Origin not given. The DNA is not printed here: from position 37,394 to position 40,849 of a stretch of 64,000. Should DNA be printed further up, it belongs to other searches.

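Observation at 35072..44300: RND multidrug-type efflux operon fused in-frame-overlap to a complete bacillithiol biosynthesis operon (tolC-mfp-rnd-bshC-bshA-bshB)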

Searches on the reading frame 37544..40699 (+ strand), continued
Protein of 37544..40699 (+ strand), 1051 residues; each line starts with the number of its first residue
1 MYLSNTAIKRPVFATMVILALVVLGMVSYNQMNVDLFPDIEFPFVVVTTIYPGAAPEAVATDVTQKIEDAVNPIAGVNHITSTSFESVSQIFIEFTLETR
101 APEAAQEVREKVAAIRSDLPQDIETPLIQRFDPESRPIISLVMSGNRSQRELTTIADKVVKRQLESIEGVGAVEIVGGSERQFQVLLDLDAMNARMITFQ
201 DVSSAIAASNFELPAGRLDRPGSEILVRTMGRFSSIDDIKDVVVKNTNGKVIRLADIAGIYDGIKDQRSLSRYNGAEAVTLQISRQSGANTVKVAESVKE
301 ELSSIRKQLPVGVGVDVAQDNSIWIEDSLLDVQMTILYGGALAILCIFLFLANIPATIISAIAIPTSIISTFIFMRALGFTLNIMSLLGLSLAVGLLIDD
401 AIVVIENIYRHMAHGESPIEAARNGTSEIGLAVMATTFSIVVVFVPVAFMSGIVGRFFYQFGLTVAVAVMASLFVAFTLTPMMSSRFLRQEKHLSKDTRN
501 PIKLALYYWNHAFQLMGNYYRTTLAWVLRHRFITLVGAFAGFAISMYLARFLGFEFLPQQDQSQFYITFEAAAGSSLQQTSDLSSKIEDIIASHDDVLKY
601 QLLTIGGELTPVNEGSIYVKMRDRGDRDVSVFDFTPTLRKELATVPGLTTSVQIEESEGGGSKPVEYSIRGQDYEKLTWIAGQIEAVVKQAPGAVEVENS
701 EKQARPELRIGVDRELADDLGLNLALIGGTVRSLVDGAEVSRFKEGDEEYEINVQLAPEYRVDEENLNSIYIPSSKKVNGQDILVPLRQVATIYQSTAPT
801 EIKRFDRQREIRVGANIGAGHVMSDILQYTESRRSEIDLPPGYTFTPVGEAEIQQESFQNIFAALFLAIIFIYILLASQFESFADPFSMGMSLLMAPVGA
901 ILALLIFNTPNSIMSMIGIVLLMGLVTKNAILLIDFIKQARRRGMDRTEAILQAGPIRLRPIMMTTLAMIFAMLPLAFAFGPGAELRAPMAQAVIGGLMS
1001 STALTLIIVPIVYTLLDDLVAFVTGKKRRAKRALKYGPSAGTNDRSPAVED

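Call 29: find_encoding_contigs(protein=P0083, flank=8000, max_places=1)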
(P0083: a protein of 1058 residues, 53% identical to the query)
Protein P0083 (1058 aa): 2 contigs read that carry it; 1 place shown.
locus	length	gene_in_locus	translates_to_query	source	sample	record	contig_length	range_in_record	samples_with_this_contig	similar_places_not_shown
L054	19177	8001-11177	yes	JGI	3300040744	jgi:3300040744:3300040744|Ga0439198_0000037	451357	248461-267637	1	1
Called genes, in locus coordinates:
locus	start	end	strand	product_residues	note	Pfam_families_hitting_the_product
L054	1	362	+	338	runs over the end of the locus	PF00092:VWA, PF13519:VWA_2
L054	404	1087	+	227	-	-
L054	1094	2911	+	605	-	PF13584:BatD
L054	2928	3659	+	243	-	PF07719:TPR_2 (faint), PF00515:TPR_1 (weak)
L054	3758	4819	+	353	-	PF03706:LPG_synthase_TM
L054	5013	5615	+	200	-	PF00440:TetR_N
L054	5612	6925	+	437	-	PF02321:OEP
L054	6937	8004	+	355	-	PF25917:BSH_RND (weak), PF25973:BSH_CzcB (weak), PF25954:Beta-barrel_RND_2 (weak), PF25989:YknX_C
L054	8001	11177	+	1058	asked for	PF00873:ACR_tran, PF03176:MMPL (weak)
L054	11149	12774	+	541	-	PF10079:Rossmann-like_BshC, PF24850:CC_BshC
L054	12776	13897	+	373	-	PF13439:Glyco_transf_4, PF13477:Glyco_trans_4_2, PF13579:Glyco_trans_4_4, PF20706:GT4-conflict, PF00534:Glycos_transf_1, PF13692:Glyco_trans_1_4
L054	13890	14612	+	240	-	PF02585:PIG-L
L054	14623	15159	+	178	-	PF13563:2_5_RNA_ligase2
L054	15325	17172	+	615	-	PF00884:Sulfatase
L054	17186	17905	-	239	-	-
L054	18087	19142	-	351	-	PF00251:Glyco_hydro_32N (faint), PF22847:Glyco_hydro_43_rel (faint)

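Call 30: find_encoding_contigs(protein=P0101, flank=8000, max_places=1)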
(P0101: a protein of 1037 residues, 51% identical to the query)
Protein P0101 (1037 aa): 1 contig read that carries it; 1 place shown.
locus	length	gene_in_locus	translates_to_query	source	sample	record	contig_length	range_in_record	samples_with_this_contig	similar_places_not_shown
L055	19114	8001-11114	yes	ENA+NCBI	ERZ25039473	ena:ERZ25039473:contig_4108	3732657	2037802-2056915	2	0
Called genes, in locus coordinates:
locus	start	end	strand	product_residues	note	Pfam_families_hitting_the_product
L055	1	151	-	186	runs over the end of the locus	PF08207:EFP_N, PF01132:EFP, PF09285:Elong-fact-P_C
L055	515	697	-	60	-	-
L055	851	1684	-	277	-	PF00691:OmpA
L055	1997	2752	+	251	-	-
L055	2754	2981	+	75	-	PF12728:HTH_17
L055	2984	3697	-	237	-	PF01177:Asp_Glu_race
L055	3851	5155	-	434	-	PF00324:AA_permease, PF03845:Spore_permease, PF13520:AA_permease_2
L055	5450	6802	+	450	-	PF02321:OEP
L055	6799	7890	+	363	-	PF25917:BSH_RND, PF25973:BSH_CzcB (weak), PF25881:HH_YBHG, PF25876:HH_MFP_RND, PF25893:HH_CzcB, PF25954:Beta-barrel_RND_2, PF25967:RND-MFP_C (weak), PF25989:YknX_C, +3 more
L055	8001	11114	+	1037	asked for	PF00873:ACR_tran, PF03176:MMPL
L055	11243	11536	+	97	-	-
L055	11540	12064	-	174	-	PF12867:DinB_2, PF11716:MDMPI_N (weak)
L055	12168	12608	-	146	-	PF04314:LpqE-like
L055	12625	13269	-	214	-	PF02630:SCO1-SenC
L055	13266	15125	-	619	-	PF01541:GIY-YIG, PF27096:UvrC_M, PF22920:UvrC_RNaseH, PF08459:UvrC_RNaseH_dom, PF12826:HHH_2, PF14520:HHH_5 (weak)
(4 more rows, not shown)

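Call 34: find_encoding_contigs(protein=P0090, flank=7000, max_places=1)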
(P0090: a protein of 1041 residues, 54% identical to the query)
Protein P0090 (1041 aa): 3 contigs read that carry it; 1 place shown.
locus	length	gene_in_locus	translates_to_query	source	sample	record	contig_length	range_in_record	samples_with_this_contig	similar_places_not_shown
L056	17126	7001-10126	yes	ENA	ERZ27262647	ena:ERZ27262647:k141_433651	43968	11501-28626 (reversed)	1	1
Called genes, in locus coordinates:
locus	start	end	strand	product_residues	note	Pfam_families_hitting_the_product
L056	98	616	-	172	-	-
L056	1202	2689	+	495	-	PF00072:Response_reg, PF13185:GAF_2 (weak), PF13487:HD_5, PF01966:HD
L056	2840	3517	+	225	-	PF00730:HhH-GPD, PF10576:EndIII_4Fe-2S (faint)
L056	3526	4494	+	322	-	PF01544:CorA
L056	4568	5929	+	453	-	PF02321:OEP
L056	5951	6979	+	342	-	PF25917:BSH_RND (weak), PF25973:BSH_CzcB, PF25893:HH_CzcB, PF25954:Beta-barrel_RND_2 (weak), PF25989:YknX_C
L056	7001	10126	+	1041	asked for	PF00873:ACR_tran, PF03176:MMPL (weak)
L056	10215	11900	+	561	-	PF10079:Rossmann-like_BshC, PF24850:CC_BshC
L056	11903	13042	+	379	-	PF13477:Glyco_trans_4_2, PF13439:Glyco_transf_4, PF13579:Glyco_trans_4_4 (weak), PF20706:GT4-conflict, PF00534:Glycos_transf_1, PF13692:Glyco_trans_1_4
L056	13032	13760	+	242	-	PF02585:PIG-L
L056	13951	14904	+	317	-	PF26233:NicX, PF02073:Peptidase_M29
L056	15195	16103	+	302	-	PF00586:AIRS, PF02769:AIRS_C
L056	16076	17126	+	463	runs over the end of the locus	PF12390:Se-cys_synth_N, PF03841:SelA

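Call 35: find_encoding_contigs(protein=P0096, flank=7000, max_places=1)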
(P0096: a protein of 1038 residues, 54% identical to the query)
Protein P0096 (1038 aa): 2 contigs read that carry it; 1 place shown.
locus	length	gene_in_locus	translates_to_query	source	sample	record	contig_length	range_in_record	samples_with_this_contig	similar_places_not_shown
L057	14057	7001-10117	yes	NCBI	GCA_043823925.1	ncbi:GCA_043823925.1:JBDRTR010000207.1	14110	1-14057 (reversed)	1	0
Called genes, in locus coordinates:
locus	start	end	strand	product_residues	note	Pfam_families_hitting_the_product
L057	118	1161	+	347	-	PF03706:LPG_synthase_TM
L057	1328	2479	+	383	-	-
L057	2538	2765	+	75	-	-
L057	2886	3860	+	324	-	PF01544:CorA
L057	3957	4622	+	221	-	PF00440:TetR_N, PF17932:TetR_C_24 (weak)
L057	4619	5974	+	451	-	PF02321:OEP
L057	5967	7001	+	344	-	PF25919:BSH_CusB (faint), PF00364:Biotin_lipoyl (faint), PF25917:BSH_RND, PF25973:BSH_CzcB (faint), PF25876:HH_MFP_RND (weak), PF25893:HH_CzcB (weak), PF25989:YknX_C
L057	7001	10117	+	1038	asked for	PF00873:ACR_tran, PF03176:MMPL (weak)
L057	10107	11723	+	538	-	PF10079:Rossmann-like_BshC, PF24850:CC_BshC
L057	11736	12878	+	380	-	PF13439:Glyco_transf_4, PF13477:Glyco_trans_4_2, PF13579:Glyco_trans_4_4, PF00534:Glycos_transf_1, PF20706:GT4-conflict, PF13692:Glyco_trans_1_4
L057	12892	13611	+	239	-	PF02585:PIG-L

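Call 36: find_encoding_contigs(protein=P0084, flank=7000, max_places=1)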
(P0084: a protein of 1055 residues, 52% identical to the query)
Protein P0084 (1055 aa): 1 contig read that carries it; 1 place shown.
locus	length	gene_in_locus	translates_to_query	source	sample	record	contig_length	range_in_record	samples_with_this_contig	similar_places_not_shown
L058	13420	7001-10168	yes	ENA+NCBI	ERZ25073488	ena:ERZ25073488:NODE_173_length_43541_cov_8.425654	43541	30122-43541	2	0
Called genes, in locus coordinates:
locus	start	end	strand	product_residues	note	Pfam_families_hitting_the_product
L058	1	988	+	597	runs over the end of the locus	PF13584:BatD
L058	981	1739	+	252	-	PF13432:TPR_16 (weak), PF13181:TPR_8 (faint), PF00515:TPR_1 (weak), PF07719:TPR_2 (weak)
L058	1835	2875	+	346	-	PF03706:LPG_synthase_TM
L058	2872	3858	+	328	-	PF01544:CorA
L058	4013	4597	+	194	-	PF00440:TetR_N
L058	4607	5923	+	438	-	PF02321:OEP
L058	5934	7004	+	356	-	PF25917:BSH_RND, PF25973:BSH_CzcB (weak), PF25954:Beta-barrel_RND_2, PF25967:RND-MFP_C (weak), PF25975:CzcB_C (weak), PF25989:YknX_C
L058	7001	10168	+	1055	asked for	PF00873:ACR_tran, PF03176:MMPL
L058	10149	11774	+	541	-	PF10079:Rossmann-like_BshC, PF24850:CC_BshC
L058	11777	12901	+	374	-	PF13439:Glyco_transf_4, PF13477:Glyco_trans_4_2, PF13579:Glyco_trans_4_4, PF20706:GT4-conflict, PF00534:Glycos_transf_1, PF13692:Glyco_trans_1_4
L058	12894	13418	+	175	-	?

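Call 37: find_encoding_contigs(protein=P0068, flank=7000, max_places=1)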
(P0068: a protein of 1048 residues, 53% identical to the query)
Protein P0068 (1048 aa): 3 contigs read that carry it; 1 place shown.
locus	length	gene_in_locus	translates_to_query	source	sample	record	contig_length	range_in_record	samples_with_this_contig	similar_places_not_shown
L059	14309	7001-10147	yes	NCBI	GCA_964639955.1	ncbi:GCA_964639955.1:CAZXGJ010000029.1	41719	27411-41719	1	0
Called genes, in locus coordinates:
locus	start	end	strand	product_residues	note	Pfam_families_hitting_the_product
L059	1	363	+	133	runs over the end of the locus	PF08327:AHSA1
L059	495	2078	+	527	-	PF08238:Sel1, PF23310:TPR_27 (faint), PF08238:Sel1 (weak)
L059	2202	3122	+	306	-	PF01545:Cation_efflux, PF16916:ZT_dimer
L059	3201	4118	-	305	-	PF01925:TauE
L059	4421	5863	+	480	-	PF02321:OEP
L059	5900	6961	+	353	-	PF25917:BSH_RND (weak), PF25876:HH_MFP_RND, PF25954:Beta-barrel_RND_2 (weak), PF25975:CzcB_C, PF25989:YknX_C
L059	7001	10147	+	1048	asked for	PF00873:ACR_tran, PF03176:MMPL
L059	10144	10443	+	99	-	PF00543:P-II (weak)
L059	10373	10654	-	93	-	-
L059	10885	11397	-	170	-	-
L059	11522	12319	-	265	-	PF07007:LprI (weak), PF08305:NPCBM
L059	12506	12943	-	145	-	PF12690:BsuPI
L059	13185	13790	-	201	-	-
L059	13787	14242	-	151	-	-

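Call 39: search_protein_families(library=ncbifam, proteins=[L053:5020-5607:+, L049:3685-4371:+, L052:4032-4997:+, L049:5116-5580:+, L052:5065-5532:+, L059:10144-10443:+], max_evalue=0.01)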
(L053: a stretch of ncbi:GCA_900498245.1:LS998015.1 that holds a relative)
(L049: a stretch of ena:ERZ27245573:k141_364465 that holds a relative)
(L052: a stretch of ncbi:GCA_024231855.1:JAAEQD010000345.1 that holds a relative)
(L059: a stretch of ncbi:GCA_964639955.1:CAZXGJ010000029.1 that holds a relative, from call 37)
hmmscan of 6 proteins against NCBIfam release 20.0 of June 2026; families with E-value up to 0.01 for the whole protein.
L053:5020-5607:+ (195 aa): 25 families
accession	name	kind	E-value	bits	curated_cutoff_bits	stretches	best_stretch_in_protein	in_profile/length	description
NF041196.1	ScbR_bind_reg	equivalog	1.2e-21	77.8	150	1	9-74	4-69/191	ScbR family autoregulator-binding transcription factor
NF053731.1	TransRegFasRMycb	equivalog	5.5e-21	75.3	330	1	2-153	2-154/199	HTH-type transcriptional activator FasR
NF051852.1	efflux_TF_MtrR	exception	4.9e-18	65.7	280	1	6-84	5-84/205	multidrug efflux system transcriptional repressor MtrR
NF053878.1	FATransRegFadRBac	equivalog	6.6e-18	65.2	200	1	12-129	4-122/190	fatty acid metabolism transcriptional regulator FadR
TIGR03384.1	betaine_BetI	equivalog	4.5e-16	59.1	201.3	1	10-180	7-178/189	choline-binding transcriptional repressor BetI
NF007949.0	PRK10668.1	equivalog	1.8e-13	50.4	271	1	4-66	4-66/216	multidrug efflux transporter transcriptional repressor AcrR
NF001978.0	PRK00767.1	equivalog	6.2e-13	49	118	1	10-173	8-173/197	transcriptional regulator BetI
NF007430.0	PRK09975.1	equivalog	8.5e-13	47.9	274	1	3-64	3-64/220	acrEF/envCD operon transcriptional regulator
NF050111.1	TransRegSACE7040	equivalog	2.4e-11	43.9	250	1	11-141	1-132/186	SACE_7040 family transcriptional regulator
TIGR03613.1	RutR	equivalog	1.1e-10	41.7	368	1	9-66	6-63/202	pyrimidine utilization regulatory protein R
NF051457.1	acryl_TF_AcuR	equivalog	5.9e-09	35.5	247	1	9-77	15-82/204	acrylate utilization transcriptional regulator AcuR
TIGR03968.1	mycofact_TetR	equivalog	9.7e-09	35.1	224.9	1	10-90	8-87/190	mycofactocin system transcriptional regulator MftR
NF037937.1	septum_RefZ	equivalog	1.2e-08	35.1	180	1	14-74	2-62/195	forespore capture DNA-binding protein RefZ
NF010319.1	PRK13756.1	equivalog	1.5e-08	34.8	265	1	13-67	4-58/199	tetracycline resistance transcriptional repressor TetR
NF011584.0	PRK15008.1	equivalog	1.7e-08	34.6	230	1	12-66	19-73/212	HTH-type transcriptional regulator RutR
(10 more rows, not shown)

L049:3685-4371:+ (228 aa): 23 families
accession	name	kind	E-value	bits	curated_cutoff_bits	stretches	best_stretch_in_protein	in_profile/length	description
TIGR03384.1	betaine_BetI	equivalog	7.1e-17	61.7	201.3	1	10-102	6-94/189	choline-binding transcriptional repressor BetI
NF001978.0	PRK00767.1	equivalog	1.2e-14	54.6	118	1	13-104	10-98/197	transcriptional regulator BetI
NF053731.1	TransRegFasRMycb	equivalog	1.2e-13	51.3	330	1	10-141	9-136/199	HTH-type transcriptional activator FasR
NF051852.1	efflux_TF_MtrR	exception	4.2e-13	49.5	280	1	4-170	2-166/205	multidrug efflux system transcriptional repressor MtrR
TIGR03613.1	RutR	equivalog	7.5e-13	48.8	368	1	13-117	9-109/202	pyrimidine utilization regulatory protein R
NF011584.0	PRK15008.1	equivalog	4.8e-11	42.9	230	1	13-102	19-103/212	HTH-type transcriptional regulator RutR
NF037937.1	septum_RefZ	equivalog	7.1e-11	42.4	180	1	14-114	1-99/195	forespore capture DNA-binding protein RefZ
NF053878.1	FATransRegFadRBac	equivalog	2.4e-10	40.5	200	1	15-158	6-141/190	fatty acid metabolism transcriptional regulator FadR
NF041196.1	ScbR_bind_reg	equivalog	1.1e-09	38.8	150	1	13-117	7-110/191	ScbR family autoregulator-binding transcription factor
NF051457.1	acryl_TF_AcuR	equivalog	3.7e-09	36.2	247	1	3-151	9-153/204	acrylate utilization transcriptional regulator AcuR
NF050111.1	TransRegSACE7040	equivalog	4e-09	36.6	250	1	14-102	3-87/186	SACE_7040 family transcriptional regulator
NF008587.1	PRK11552.1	equivalog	9.4e-09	35.3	365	1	12-86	7-79/213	transcriptional regulator CecR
NF007430.0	PRK09975.1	equivalog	1e-08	34.6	274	1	5-98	4-96/220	acrEF/envCD operon transcriptional regulator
NF007949.0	PRK10668.1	equivalog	1.6e-07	31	271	1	4-71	3-70/216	multidrug efflux transporter transcriptional repressor AcrR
NF033703.1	transcr_KstR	equivalog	5e-07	29.5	280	1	10-118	5-109/185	cholesterol catabolism transcriptional regulator KstR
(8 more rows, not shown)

L052:4032-4997:+ (321 aa): 2 families
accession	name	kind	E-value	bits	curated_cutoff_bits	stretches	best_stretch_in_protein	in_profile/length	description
TIGR00383.1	corA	equivalog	6.2e-75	252.5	200.75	1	22-321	19-320/320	magnesium/cobalt transporter CorA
NF007092.0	PRK09546.1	equivalog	1e-11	44.5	292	1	97-320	107-326/327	zinc transporter ZntB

L049:5116-5580:+ (154 aa): 0 families

L052:5065-5532:+ (155 aa): 0 families

L059:10144-10443:+ (99 aa): 1 family
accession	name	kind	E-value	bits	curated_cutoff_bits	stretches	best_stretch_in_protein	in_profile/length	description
NF045581.1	PG0541_fam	equivalog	6.4e-15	54.9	45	1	4-92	3-89/91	PG0541 family transporter-associated protein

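Call 62: find_encoding_contigs(protein=P0067, flank=6000, max_places=1)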
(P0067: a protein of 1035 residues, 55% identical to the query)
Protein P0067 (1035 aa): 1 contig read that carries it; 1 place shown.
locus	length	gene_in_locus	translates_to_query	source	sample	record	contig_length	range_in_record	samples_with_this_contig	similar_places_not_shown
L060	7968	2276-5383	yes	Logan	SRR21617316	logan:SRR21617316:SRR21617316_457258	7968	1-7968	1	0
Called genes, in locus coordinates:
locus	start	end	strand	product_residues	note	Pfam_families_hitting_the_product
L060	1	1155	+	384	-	?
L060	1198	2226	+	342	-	PF25919:BSH_CusB (faint), PF25917:BSH_RND, PF25973:BSH_CzcB (weak), PF25984:BSH_YknX (weak), PF25954:Beta-barrel_RND_2, PF25967:RND-MFP_C (weak), PF25975:CzcB_C, PF25989:YknX_C, +1 more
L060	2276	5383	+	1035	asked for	PF00873:ACR_tran, PF03176:MMPL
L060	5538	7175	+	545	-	PF10079:Rossmann-like_BshC, PF24850:CC_BshC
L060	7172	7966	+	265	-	?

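Call 63: find_encoding_contigs(protein=P0114, flank=6000, max_places=1)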
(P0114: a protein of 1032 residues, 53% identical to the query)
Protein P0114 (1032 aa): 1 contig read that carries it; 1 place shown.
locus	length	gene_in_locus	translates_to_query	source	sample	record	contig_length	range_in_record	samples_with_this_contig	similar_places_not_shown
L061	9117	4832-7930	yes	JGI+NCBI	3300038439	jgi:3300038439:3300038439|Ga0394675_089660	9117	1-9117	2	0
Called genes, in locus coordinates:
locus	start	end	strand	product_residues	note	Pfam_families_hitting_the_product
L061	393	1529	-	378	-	PF10043:DUF2279 (weak)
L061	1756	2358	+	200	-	PF00440:TetR_N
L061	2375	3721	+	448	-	PF02321:OEP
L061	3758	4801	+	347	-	PF25917:BSH_RND (weak), PF25973:BSH_CzcB (faint), PF25954:Beta-barrel_RND_2, PF25975:CzcB_C (weak), PF25989:YknX_C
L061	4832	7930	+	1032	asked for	PF00873:ACR_tran, PF03176:MMPL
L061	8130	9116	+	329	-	?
